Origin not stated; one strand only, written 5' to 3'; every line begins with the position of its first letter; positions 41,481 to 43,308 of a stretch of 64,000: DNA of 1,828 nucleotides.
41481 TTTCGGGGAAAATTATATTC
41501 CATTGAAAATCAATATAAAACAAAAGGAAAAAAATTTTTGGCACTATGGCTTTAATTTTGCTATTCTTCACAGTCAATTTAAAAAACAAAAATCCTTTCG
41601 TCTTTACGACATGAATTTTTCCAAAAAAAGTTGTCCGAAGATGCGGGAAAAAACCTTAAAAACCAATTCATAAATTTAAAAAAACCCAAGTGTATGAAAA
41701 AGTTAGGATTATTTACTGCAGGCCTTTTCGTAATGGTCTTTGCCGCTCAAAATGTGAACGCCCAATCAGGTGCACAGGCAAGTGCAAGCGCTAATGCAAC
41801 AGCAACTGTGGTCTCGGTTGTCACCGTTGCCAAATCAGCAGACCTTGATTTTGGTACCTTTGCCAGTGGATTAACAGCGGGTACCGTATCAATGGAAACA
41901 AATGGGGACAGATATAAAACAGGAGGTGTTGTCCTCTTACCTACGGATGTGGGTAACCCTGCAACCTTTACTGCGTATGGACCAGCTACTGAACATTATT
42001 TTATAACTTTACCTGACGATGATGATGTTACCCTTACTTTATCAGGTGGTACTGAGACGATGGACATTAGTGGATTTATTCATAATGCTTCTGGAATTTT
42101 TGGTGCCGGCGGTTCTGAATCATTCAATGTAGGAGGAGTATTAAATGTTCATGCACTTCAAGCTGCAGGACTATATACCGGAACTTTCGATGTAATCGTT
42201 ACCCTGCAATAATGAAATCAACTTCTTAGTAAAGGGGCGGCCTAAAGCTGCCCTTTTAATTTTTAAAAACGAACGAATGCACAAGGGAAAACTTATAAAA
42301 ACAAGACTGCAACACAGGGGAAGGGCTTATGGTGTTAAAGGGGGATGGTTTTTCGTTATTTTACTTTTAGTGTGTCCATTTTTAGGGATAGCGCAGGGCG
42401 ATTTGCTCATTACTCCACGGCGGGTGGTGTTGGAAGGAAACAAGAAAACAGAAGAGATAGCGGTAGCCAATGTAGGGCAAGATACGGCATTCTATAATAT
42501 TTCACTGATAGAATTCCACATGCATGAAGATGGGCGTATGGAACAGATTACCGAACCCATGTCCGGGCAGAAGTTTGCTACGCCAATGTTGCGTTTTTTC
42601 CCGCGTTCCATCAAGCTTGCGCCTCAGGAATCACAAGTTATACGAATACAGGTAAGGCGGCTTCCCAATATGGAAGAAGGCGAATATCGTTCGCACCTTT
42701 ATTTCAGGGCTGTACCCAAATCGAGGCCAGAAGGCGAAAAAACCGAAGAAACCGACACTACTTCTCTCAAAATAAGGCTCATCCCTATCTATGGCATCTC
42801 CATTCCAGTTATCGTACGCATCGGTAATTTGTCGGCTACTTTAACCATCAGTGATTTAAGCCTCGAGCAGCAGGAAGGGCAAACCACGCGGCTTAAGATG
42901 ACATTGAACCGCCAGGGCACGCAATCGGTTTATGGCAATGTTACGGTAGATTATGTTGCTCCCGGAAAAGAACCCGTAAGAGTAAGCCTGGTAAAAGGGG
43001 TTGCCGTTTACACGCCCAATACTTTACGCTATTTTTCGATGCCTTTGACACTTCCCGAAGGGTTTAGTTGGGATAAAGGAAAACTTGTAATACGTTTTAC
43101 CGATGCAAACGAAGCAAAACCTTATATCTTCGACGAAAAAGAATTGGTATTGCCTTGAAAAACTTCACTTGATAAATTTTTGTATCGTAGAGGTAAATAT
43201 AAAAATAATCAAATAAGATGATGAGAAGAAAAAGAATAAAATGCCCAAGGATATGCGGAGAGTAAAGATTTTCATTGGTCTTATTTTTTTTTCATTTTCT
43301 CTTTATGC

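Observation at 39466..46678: Sigma-54-controlled chaperone-usher-like fimbrial cluster built from DUF4402-type subunits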

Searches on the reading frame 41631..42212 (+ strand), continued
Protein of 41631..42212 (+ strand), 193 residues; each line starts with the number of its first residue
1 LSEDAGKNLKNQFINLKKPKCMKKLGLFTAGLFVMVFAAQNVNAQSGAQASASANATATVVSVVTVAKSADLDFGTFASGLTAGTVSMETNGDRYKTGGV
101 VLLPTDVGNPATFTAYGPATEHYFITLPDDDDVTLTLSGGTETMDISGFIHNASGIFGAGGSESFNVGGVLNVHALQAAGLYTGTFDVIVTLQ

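Call 84: find_encoding_contigs(protein=P0342, flank=7000, max_places=1)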
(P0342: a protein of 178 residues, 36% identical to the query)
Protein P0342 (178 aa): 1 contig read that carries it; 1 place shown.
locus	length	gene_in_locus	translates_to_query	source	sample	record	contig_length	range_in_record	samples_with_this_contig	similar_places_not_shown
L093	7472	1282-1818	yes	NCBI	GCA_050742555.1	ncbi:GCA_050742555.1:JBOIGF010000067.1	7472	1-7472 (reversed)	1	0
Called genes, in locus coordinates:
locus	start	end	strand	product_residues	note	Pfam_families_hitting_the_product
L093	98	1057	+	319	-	PF02885:Glycos_trans_3N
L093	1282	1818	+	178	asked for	PF14352:DUF4402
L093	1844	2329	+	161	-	PF14352:DUF4402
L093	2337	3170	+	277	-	PF00345:PapD_N (weak)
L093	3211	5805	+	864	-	PF13620:CarboxypepD_reg (faint)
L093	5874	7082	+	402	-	PF00890:FAD_binding_2, PF01134:GIDA (faint), PF01266:DAO (weak), PF03486:HI0933_like, PF05834:Lycopene_cycl (faint), PF07992:Pyr_redox_2 (faint), PF13450:NAD_binding_8 (weak), PF22780:HI0933_like_1st, +1 more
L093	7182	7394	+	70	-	PF01165:Ribosomal_S21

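Call 87: search_protein_families(library=pfam, proteins=[L093:3211-5805:+, L093:2337-3170:+], max_evalue=1)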
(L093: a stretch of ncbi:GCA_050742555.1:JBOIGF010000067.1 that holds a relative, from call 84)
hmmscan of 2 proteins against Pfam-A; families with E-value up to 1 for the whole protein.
L093:3211-5805:+ (864 aa): 3 families
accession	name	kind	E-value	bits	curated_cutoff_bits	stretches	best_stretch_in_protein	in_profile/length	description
PF13620.12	CarboxypepD_reg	-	2.9e-06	28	32.3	1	782-827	12-57/82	Carboxypeptidase regulatory-like domain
PF17210.9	SdrD_B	-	0.0004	21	29.7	1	782-826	22-66/112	SdrD B-like domain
PF17802.7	SpaA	-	0.06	13.9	23.1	1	785-823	17-57/91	Prealbumin-like fold domain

L093:2337-3170:+ (277 aa): 5 families
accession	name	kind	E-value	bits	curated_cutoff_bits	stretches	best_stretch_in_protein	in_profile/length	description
PF00345.26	PapD_N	-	9.1e-07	29.4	23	1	27-142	2-102/126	Pili and flagellar-assembly chaperone, PapD N-terminal domain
PF06280.18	fn3_5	-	0.025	15.7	27.6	1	39-118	8-86/112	Fn3-like domain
PF24816.2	Ig_CFAP65__9th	-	0.034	14.6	24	1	35-110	65-142/170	Cilia- and flagella-associated protein 65-like, Ig-like domain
PF14016.12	DUF4232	-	0.048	14.3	27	0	38-123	16-92/129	Domain of unknown function (DUF4232)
PF06030.18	WxLIP_PGBD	-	0.28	11.6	27.3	1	38-121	26-113/121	WxL Interacting Protein, peptidoglycan binding domain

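Call 88: find_encoding_contigs(protein=P0244, flank=3000, max_places=2)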
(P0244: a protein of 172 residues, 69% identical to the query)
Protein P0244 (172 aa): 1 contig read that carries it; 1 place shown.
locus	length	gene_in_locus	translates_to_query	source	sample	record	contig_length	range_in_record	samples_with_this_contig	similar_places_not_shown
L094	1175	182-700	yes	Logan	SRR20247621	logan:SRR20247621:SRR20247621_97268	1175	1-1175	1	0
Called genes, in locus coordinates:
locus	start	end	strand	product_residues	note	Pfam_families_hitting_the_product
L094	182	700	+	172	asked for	PF14352:DUF4402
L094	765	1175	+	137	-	?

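Call 89: find_encoding_contigs(protein=P0246, flank=3000, max_places=2)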
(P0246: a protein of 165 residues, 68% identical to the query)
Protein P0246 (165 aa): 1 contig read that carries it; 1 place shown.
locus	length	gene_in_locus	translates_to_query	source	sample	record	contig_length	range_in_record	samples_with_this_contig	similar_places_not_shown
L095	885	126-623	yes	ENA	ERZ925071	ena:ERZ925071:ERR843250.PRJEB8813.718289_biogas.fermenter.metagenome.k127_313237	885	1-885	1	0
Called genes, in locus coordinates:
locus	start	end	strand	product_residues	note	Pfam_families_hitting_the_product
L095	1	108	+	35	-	?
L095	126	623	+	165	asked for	PF14352:DUF4402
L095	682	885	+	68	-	?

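Call 90: find_encoding_contigs(protein=P0243, flank=3000, max_places=2)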
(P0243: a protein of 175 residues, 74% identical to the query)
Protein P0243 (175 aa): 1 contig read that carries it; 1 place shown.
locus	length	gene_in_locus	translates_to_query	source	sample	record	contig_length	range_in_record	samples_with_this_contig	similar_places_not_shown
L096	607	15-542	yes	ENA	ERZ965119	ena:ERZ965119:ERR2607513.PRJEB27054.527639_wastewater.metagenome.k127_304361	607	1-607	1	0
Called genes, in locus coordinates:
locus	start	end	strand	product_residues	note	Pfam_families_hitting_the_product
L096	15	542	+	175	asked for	PF14352:DUF4402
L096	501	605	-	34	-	?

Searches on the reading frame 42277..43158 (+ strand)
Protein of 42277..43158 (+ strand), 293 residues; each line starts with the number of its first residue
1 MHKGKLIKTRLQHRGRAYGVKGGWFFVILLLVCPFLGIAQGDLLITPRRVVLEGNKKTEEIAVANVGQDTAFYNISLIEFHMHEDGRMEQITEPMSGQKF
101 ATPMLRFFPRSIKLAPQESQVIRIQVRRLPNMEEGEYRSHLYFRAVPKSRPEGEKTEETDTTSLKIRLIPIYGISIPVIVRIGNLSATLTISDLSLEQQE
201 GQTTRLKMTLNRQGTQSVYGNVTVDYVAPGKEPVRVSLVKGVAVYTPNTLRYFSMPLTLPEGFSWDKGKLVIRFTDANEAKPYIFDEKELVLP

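Call 3: search_protein_families(library=pfam, proteins=[window:42277-43158:+], max_evalue=1)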
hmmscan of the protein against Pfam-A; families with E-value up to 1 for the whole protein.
window:42277-43158:+ (293 aa): 1 family
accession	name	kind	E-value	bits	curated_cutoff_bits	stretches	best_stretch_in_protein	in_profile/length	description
PF00345.26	PapD_N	-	0.00012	22.5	23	1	45-161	4-105/126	Pili and flagellar-assembly chaperone, PapD N-terminal domain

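Call 4: search_protein_families(library=ncbifam, proteins=[window:42277-43158:+], max_evalue=1)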
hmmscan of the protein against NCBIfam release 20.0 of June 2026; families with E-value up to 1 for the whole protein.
window:42277-43158:+ (293 aa): 1 family
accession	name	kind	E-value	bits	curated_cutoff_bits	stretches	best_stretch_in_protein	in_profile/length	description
NF033102.1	bla_CepA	exception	0.0048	16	660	1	27-75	10-58/300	CepA family extended-spectrum class A beta-lactamase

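Call 8: search_solved_structures(query=window:42277-43158:+, max_evalue=10, show_alignments=2)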
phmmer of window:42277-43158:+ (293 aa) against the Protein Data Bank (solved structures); distinct sequences matched with E-value up to 10: 1.
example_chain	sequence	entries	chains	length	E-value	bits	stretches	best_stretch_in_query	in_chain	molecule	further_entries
6e14_C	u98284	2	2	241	0.14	14.7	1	28-138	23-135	Chaperone protein FimC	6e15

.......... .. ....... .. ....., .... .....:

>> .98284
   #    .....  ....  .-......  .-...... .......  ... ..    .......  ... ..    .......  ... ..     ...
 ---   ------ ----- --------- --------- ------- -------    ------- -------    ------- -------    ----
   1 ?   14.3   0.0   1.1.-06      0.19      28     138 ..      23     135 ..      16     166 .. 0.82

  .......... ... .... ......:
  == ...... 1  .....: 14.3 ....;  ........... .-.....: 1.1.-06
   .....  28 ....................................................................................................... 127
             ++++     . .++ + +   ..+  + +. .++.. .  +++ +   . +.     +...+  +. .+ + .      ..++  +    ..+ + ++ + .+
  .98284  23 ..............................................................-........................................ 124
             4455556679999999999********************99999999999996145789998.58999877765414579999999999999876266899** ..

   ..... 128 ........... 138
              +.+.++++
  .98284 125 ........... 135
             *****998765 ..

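Call 13: find_homologous_proteins(query=window:42277-43158:+, max_evalue=0.001)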
Query window:42277-43158:+ (293 aa): 5444 proteins with E <= 0.001 among 6132 candidates; the best 120 are listed.
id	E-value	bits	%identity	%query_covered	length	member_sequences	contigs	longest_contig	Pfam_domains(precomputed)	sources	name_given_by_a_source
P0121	2.8e-190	649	99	100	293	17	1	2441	-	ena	-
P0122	2.4e-124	432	71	94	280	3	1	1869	-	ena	-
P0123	7.1e-124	431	71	89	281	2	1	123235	-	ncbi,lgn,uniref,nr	ncbi:hypothetical protein [Anaerorudis cellulosivorans]|uniref:hypothetical protein n=1 Tax=Anaeroru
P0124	5.9e-120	418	68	94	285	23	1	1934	-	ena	-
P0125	2.1e-119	416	69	92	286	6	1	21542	-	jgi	jgi:hypothetical protein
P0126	2.8e-119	416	69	89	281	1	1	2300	-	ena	-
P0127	3.6e-119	415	69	93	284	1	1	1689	-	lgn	-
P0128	6.4e-119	415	68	94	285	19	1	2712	-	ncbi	-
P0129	9.9e-118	411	68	92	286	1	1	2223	-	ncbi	-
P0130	1.2e-117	410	68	91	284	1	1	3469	-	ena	-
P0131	8.6e-117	408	67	92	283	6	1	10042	-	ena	-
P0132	1.6e-116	407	69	89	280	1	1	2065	-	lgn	-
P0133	3.5e-116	406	71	87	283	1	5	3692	-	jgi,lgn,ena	jgi:hypothetical protein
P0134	4.6e-116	405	68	92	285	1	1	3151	-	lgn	-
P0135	5.5e-116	405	69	89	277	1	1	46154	-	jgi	jgi:P pilus assembly chaperone PapD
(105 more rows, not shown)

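Call 15: search_solved_structures(query=A2, max_evalue=10, show_alignments=3)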
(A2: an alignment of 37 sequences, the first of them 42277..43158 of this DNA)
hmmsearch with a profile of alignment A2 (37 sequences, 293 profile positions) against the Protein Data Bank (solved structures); distinct sequences matched with E-value up to 10: 0.

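Call 17: search_protein_families(library=pfam, alignment_id=A2, max_evalue=0.01)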
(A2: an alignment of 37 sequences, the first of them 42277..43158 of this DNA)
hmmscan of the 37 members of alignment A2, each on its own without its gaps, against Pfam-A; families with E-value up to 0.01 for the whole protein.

A. member 1, window:42277-43158:+ (293 aa): 1 family
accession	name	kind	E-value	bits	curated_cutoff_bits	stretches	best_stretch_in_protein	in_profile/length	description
PF00345.26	PapD_N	-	0.00012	22.5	23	1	45-161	4-105/126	Pili and flagellar-assembly chaperone, PapD N-terminal domain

B. families by the number of members that match (of 37 scanned): 4 families
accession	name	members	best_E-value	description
PF00345.26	PapD_N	27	4.1e-05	Pili and flagellar-assembly chaperone, PapD N-terminal domain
PF06280.18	fn3_5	15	2.8e-06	Fn3-like domain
PF22544.2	HYDIN_VesB_CFA65-like_Ig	4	0.0026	HYDIN/CFA65/VesB-like, Ig-like domain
PF14016.12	DUF4232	1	0.0007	Domain of unknown function (DUF4232)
